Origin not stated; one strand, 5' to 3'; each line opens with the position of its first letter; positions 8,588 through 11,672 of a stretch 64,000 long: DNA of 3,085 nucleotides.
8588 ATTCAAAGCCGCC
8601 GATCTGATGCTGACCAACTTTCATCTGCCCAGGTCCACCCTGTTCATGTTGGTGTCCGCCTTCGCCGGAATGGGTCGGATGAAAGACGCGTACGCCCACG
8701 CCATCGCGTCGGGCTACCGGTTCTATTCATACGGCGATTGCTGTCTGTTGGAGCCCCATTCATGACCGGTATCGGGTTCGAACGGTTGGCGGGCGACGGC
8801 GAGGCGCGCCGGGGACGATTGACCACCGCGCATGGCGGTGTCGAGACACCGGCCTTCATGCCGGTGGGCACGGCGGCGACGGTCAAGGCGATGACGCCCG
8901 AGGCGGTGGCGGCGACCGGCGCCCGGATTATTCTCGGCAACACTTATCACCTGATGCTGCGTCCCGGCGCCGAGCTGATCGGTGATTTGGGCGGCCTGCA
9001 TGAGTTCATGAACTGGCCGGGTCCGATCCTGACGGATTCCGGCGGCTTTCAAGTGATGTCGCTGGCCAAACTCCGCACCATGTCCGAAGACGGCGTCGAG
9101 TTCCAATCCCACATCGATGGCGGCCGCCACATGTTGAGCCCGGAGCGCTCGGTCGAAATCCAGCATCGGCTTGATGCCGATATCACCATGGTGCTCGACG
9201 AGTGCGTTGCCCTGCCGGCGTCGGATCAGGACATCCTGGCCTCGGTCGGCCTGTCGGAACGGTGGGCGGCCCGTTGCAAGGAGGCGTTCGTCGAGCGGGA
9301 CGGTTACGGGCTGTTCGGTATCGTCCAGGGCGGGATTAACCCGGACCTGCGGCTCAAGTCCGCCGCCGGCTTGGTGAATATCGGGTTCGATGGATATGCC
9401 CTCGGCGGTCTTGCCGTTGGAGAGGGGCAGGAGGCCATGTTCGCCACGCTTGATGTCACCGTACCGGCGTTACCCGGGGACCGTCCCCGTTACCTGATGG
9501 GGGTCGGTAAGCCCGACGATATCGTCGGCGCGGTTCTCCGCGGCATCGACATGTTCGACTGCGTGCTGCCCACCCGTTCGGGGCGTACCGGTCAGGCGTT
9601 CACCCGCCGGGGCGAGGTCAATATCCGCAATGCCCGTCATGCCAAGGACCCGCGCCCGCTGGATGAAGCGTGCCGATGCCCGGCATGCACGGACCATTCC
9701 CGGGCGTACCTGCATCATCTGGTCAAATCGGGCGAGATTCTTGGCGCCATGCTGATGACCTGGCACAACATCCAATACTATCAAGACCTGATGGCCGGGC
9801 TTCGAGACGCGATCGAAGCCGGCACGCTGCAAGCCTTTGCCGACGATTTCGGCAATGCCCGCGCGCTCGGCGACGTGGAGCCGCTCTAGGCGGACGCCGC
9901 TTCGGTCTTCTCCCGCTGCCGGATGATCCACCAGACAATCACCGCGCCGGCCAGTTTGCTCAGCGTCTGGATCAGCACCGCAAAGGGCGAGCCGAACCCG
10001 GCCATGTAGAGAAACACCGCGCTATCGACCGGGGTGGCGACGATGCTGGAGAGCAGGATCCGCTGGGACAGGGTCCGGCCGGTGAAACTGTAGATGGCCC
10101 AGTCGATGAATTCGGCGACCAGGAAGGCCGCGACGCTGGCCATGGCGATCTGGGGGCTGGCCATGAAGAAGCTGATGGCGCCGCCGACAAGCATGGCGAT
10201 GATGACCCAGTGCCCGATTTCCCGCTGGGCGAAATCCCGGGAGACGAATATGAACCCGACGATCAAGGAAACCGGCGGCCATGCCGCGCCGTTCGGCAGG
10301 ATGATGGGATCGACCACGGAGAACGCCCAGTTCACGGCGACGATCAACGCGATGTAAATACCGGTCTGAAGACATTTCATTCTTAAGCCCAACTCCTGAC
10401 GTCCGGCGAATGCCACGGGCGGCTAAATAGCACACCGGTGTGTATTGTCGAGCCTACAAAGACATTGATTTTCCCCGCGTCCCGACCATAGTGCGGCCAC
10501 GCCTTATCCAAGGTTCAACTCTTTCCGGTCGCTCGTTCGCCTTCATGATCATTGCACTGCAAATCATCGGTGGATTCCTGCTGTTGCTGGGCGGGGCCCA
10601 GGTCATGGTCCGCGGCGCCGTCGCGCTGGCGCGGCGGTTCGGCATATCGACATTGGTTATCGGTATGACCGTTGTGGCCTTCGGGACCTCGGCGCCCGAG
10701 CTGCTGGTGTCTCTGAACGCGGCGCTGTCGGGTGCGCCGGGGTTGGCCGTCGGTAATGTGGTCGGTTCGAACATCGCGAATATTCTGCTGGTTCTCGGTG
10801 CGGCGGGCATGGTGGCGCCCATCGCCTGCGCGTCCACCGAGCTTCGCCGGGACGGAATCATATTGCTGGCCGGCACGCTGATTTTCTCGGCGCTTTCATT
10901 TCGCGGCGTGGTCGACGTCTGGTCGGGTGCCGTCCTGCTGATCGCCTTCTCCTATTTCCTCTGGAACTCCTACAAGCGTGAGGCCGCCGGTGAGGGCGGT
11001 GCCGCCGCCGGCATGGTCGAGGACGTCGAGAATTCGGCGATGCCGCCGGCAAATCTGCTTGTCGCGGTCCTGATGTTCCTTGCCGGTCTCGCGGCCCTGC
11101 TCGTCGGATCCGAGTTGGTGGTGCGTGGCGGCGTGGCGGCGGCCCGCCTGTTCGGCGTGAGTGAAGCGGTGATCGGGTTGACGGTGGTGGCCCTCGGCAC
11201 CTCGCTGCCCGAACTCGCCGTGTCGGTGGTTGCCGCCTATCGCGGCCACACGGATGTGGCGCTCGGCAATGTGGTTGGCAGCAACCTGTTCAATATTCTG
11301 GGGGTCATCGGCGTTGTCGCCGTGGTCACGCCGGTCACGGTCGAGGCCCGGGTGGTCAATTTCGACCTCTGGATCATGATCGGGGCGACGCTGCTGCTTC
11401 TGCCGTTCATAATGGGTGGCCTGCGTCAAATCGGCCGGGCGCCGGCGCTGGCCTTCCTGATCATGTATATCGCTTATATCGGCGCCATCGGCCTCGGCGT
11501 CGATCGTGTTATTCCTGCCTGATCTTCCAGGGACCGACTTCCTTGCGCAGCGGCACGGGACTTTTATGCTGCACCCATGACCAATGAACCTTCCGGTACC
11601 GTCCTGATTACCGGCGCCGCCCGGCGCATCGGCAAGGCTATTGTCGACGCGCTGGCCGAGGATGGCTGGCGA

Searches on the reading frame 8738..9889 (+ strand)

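Call 40: search_protein_families(library=pfam, proteins=[window:8738-9889:+], max_evalue=0.0001)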
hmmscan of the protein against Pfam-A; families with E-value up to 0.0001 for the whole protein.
window:8738-9889:+ (383 aa): 1 family
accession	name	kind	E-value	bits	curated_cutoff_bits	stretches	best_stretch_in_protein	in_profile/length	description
PF01702.25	TGT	-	3.1e-154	513.8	26.3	1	21-374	2-354/357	Queuine tRNA-ribosyltransferase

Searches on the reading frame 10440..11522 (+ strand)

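Call 40: search_protein_families(library=pfam, proteins=[window:10440-11522:+], max_evalue=0.0001)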
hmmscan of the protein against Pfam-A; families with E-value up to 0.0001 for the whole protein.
window:10440-11522:+ (360 aa): 1 family
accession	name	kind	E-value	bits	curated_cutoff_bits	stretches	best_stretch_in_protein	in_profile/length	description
PF01699.29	Na_Ca_ex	-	2.6e-62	209.7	24.9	2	209-348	2-147/151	Sodium/calcium exchanger protein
